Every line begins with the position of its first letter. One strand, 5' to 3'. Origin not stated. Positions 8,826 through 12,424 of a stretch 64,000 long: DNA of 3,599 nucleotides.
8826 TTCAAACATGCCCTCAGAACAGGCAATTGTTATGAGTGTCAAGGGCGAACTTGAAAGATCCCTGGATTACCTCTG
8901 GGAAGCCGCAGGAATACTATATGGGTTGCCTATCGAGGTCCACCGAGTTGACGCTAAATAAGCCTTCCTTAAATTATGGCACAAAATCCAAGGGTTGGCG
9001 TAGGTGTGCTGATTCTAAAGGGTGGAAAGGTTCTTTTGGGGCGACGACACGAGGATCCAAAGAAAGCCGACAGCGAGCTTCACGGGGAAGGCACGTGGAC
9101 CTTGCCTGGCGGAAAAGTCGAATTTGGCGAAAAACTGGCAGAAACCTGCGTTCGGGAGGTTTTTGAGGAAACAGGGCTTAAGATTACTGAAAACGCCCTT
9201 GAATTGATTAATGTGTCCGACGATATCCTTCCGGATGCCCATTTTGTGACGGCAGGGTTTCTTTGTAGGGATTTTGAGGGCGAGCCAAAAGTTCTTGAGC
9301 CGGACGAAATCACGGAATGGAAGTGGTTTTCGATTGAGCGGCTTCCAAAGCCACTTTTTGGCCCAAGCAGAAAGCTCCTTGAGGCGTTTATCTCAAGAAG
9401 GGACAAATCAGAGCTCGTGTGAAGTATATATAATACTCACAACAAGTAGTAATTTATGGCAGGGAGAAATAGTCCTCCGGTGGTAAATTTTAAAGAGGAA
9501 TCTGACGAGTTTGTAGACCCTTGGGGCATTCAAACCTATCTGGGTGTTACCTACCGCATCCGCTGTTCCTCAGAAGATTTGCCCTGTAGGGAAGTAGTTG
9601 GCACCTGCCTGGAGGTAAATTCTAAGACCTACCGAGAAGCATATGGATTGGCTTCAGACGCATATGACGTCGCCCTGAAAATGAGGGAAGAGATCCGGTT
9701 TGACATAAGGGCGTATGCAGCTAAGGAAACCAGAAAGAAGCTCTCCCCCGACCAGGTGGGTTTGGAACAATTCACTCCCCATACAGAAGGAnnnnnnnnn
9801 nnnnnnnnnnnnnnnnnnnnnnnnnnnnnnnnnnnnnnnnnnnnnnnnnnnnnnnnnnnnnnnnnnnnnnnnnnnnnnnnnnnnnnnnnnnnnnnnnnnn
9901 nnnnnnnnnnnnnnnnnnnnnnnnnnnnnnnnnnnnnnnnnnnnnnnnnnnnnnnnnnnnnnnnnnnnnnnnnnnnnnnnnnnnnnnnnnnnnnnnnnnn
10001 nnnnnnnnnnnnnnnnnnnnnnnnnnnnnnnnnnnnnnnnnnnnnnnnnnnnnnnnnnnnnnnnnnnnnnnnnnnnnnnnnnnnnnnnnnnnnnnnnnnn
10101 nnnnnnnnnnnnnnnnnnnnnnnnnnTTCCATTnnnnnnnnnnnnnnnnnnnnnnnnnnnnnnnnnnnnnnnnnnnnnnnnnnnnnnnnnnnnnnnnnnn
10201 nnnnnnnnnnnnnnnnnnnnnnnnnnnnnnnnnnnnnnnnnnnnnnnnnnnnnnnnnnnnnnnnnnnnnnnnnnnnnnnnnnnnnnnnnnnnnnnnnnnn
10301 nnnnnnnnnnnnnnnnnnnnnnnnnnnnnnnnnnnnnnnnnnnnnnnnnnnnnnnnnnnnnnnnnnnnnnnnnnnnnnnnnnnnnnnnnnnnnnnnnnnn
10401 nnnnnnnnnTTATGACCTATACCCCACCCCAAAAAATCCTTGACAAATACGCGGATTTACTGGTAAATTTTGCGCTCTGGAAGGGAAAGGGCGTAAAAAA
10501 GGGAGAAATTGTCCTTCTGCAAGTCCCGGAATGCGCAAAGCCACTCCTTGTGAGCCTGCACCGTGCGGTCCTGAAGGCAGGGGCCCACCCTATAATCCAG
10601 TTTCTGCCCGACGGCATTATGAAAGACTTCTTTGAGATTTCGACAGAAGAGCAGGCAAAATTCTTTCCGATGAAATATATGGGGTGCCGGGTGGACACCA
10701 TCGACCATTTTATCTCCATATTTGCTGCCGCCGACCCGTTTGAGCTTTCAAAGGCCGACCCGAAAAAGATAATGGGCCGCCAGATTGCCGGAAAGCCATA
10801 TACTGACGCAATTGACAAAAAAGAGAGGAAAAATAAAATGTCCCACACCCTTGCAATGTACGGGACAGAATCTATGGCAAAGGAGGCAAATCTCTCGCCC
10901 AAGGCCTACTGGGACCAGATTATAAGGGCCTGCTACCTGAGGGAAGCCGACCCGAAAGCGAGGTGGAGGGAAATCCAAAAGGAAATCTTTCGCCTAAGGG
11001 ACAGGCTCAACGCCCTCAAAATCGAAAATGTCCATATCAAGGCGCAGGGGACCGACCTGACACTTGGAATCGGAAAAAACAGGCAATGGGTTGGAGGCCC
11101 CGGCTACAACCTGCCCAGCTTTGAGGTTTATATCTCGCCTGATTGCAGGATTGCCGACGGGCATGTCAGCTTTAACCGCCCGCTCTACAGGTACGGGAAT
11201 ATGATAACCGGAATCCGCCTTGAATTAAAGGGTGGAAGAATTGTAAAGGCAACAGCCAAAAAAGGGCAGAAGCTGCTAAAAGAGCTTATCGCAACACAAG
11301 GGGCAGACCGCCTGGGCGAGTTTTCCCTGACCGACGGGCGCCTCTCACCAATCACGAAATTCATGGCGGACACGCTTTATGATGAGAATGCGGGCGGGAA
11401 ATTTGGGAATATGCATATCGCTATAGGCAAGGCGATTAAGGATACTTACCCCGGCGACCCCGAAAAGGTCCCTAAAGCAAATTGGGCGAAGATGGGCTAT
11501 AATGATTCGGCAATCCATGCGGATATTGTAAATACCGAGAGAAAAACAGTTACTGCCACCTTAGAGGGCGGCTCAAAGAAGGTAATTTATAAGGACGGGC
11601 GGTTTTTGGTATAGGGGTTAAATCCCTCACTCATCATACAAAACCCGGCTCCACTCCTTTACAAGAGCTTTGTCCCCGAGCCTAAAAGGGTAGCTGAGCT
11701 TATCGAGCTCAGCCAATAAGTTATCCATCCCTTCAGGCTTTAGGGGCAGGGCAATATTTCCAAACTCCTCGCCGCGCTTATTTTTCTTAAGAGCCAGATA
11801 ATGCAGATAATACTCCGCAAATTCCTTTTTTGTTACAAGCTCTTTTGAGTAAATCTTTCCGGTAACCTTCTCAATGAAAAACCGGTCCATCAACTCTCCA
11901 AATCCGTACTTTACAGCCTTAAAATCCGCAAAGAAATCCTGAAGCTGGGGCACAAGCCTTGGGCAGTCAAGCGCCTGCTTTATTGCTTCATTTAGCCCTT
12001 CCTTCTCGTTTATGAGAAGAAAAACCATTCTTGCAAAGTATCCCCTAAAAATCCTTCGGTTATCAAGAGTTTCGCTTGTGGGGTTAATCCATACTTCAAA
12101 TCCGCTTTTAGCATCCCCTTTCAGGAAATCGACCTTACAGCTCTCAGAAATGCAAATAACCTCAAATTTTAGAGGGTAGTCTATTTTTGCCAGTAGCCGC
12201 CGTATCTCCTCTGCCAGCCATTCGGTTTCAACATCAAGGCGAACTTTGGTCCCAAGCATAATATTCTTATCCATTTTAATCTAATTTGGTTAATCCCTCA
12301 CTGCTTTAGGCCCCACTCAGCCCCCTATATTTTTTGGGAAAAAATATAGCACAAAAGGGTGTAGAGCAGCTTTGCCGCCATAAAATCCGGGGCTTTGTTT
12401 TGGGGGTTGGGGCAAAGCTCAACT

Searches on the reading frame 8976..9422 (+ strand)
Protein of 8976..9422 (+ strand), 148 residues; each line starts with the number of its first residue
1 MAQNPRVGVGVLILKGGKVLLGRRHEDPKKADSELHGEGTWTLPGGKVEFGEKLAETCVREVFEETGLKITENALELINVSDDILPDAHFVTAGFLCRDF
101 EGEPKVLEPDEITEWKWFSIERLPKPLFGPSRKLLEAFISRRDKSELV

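Call 61: search_protein_families(library=pfam, proteins=[window:8976-9422:+], max_evalue=0.001)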
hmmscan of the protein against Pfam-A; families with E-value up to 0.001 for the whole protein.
window:8976-9422:+ (148 aa): 2 families
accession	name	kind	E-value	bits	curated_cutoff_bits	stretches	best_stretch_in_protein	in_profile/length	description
PF00293.34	NUDIX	-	2.6e-25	89.4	21.1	1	5-137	2-133/134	NUDIX domain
PF14815.12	NUDIX_4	-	1.9e-06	28.1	35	1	11-136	4-112/113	NUDIX domain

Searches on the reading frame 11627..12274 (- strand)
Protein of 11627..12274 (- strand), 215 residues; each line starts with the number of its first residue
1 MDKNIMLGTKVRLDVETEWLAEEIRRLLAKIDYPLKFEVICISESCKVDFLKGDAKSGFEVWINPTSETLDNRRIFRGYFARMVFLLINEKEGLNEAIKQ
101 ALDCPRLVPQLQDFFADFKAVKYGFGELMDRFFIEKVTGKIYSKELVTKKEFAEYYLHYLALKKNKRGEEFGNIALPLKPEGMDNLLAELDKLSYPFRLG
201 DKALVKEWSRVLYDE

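Call 25: find_encoding_contigs(protein=window:11627-12274:-, flank=10000, max_places=1)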
Protein window:11627-12274:- (215 aa): 2 contigs read that carry it; 1 place shown.
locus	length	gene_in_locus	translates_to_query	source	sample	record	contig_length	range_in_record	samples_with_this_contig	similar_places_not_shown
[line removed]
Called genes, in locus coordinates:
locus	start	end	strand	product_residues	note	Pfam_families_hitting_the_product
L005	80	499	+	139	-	PF00572:Ribosomal_L13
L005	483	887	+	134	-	PF00380:Ribosomal_S9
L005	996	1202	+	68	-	-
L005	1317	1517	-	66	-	-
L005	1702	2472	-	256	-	PF01509:TruB_N, PF21238:Pus10_C, PF16198:TruB_C_2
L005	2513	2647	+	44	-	-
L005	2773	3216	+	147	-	-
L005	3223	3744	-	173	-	PF14512:TM1586_NiRdase (faint), PF00881:Nitroreductase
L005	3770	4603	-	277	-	PF02778:tRNA_int_endo_N, PF01974:tRNA_int_endo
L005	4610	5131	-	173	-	PF07998:Peptidase_M54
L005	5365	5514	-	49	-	-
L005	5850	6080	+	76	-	-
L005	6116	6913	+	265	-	PF00573:Ribosomal_L4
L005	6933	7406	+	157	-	-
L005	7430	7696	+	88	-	PF00276:Ribosomal_L23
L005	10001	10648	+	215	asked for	-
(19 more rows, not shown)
